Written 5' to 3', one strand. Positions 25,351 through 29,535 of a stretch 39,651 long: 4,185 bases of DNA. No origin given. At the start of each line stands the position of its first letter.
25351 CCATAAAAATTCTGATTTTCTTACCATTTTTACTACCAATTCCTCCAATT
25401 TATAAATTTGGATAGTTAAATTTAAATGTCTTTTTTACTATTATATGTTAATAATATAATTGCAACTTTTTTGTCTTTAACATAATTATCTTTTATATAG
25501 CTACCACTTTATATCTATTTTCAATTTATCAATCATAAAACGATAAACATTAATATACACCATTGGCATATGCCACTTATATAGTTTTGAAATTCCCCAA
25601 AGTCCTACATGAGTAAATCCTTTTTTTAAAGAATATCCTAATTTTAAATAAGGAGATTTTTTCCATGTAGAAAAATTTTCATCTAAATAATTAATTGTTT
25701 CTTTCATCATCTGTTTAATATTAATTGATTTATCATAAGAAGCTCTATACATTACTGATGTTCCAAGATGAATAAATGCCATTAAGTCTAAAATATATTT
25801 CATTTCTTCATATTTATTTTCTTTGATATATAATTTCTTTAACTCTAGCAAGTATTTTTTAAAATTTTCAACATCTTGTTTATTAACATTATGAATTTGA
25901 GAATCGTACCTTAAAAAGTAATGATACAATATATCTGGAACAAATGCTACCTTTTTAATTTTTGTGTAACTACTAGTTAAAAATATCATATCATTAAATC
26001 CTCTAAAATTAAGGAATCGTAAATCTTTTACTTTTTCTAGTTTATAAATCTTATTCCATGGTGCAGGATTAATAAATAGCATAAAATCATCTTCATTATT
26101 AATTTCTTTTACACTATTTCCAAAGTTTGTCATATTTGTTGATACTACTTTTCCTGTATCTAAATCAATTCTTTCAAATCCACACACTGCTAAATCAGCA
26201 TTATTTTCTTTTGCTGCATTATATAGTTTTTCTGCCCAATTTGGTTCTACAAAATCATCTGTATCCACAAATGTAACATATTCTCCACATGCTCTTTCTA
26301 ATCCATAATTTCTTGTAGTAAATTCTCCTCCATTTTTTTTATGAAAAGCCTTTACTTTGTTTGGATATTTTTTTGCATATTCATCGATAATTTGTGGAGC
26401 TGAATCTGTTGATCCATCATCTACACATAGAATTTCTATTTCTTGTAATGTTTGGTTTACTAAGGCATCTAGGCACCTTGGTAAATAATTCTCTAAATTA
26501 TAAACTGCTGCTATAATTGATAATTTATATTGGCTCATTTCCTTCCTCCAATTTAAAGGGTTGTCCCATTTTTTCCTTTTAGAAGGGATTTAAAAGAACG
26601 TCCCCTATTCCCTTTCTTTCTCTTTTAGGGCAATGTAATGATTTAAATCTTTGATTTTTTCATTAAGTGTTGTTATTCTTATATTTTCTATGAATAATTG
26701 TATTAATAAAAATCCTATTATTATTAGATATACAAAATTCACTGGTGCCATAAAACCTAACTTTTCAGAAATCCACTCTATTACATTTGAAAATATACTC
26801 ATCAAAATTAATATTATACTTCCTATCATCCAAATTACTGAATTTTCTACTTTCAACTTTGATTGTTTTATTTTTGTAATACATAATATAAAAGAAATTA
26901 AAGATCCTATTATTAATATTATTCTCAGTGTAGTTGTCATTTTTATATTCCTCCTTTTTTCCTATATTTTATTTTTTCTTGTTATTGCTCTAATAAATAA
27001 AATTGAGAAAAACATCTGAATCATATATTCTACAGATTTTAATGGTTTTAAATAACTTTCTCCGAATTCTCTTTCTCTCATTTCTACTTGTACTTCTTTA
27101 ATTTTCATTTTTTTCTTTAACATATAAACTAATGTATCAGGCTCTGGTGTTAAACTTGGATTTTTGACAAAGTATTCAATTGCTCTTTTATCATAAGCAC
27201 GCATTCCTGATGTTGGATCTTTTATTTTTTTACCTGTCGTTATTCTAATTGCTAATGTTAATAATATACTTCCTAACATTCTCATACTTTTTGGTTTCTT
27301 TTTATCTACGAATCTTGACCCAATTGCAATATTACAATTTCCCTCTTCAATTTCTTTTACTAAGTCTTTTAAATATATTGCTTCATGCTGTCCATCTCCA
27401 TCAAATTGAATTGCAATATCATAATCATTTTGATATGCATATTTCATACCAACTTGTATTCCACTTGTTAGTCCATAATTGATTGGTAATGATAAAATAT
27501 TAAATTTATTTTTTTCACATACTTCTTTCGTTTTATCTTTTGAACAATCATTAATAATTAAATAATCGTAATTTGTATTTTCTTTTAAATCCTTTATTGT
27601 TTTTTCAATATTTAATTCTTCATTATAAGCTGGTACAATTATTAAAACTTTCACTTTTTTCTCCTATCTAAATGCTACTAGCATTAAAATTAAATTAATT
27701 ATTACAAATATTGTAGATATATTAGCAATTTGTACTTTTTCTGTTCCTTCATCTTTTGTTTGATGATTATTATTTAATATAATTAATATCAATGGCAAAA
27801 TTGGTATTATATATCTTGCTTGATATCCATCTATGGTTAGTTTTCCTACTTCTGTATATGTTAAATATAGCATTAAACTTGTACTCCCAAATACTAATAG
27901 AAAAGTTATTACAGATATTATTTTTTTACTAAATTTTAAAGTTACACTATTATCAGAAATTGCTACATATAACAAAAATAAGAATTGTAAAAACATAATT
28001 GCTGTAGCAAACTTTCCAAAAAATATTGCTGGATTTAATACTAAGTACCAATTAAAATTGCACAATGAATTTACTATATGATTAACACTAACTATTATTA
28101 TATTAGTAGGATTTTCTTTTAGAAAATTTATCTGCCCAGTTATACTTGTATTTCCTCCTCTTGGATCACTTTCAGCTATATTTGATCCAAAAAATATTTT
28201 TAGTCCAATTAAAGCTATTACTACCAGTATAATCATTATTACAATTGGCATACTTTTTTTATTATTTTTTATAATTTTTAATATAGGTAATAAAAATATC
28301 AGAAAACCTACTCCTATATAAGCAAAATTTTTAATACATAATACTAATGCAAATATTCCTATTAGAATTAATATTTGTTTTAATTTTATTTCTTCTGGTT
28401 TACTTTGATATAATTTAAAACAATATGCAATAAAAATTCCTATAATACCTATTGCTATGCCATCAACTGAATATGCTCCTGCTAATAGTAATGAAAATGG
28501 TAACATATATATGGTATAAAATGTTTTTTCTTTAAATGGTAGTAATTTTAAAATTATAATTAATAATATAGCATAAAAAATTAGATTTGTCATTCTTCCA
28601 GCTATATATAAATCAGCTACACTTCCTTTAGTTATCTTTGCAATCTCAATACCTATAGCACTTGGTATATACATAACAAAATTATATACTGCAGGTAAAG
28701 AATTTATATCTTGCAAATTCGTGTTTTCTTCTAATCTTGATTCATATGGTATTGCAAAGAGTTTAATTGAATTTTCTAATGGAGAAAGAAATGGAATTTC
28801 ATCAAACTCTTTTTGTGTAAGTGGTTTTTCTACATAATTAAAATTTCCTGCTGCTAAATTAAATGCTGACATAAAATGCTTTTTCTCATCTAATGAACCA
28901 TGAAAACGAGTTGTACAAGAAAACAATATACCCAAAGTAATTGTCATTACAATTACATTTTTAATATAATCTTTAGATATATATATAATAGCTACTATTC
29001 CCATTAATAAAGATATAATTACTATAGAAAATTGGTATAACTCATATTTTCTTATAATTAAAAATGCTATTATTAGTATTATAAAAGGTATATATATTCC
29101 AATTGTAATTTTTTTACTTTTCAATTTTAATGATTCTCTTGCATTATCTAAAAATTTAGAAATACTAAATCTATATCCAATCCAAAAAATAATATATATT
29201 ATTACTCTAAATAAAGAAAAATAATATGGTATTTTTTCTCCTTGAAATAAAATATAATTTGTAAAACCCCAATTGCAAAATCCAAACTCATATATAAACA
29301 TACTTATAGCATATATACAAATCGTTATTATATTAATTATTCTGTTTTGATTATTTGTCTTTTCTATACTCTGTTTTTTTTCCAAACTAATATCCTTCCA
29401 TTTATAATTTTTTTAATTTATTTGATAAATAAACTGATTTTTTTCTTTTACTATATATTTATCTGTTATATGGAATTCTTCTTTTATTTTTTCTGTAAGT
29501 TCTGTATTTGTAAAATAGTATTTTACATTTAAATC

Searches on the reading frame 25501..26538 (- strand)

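Call 84: search_protein_families(library=pfam, proteins=[window:25501-26538:-], max_evalue=0.00001)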
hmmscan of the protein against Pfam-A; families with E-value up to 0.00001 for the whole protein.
window:25501-26538:- (345 aa): 3 families
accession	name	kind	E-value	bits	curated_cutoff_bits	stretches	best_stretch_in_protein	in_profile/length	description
PF00535.33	Glycos_transf_2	-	7.7e-35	120.7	23.3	1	7-136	1-130/168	Glycosyl transferase family 2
PF10111.15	Glyco_tranf_2_2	-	5.3e-08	33.1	27.3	1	21-107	14-104/276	Glycosyltransferase like family 2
PF13641.12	Glyco_tranf_2_3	-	1.4e-06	29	27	1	7-120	4-120/230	Glycosyltransferase like family 2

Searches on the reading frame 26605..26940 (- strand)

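Call 85: search_protein_families(library=pfam, proteins=[window:26605-26940:-], max_evalue=0.00001)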
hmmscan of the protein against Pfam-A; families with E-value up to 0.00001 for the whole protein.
window:26605-26940:- (111 aa): 1 family
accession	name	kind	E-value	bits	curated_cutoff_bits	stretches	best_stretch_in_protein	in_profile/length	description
PF10066.14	DUF2304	-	2.6e-23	82.7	25.5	1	5-109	2-106/106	Uncharacterized conserved protein (DUF2304)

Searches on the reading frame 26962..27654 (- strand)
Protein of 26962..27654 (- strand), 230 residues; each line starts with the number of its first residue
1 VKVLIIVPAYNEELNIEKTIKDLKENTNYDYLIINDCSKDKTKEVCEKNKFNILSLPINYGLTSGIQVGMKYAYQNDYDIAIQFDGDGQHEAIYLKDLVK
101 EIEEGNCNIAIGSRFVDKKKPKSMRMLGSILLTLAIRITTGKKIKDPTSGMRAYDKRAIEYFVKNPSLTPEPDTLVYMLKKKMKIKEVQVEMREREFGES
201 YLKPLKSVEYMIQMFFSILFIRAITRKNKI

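Call 85: search_protein_families(library=pfam, proteins=[window:26962-27654:-], max_evalue=0.00001)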
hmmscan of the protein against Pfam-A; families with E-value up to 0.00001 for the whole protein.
window:26962-27654:- (230 aa): 1 family
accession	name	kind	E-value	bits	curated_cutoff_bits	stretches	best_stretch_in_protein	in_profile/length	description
PF00535.33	Glycos_transf_2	-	4e-25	89.1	23.3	1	5-160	2-165/168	Glycosyl transferase family 2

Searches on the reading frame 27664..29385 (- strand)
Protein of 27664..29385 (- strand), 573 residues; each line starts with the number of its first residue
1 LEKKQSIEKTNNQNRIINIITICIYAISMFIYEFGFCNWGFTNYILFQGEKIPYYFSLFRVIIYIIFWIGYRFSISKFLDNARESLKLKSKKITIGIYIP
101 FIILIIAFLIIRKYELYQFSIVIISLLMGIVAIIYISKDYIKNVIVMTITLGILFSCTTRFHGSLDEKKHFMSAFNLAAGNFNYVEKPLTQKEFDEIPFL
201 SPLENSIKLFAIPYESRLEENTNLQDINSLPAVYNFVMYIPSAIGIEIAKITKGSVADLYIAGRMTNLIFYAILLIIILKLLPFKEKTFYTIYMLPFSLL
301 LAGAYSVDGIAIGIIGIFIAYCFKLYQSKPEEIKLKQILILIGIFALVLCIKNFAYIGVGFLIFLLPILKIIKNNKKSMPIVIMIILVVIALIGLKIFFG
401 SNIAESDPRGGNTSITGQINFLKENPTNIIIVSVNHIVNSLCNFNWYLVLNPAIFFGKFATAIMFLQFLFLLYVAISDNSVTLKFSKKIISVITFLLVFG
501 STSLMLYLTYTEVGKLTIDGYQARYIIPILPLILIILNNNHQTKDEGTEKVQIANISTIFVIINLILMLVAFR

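Call 85: search_protein_families(library=pfam, proteins=[window:27664-29385:-], max_evalue=0.00001)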
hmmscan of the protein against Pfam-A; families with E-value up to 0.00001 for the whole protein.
window:27664-29385:- (573 aa): 1 family
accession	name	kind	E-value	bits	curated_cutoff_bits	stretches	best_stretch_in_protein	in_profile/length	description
PF09913.15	DUF2142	-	2.8e-32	112.4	30.1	1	151-533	3-395/395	Predicted membrane protein (DUF2142)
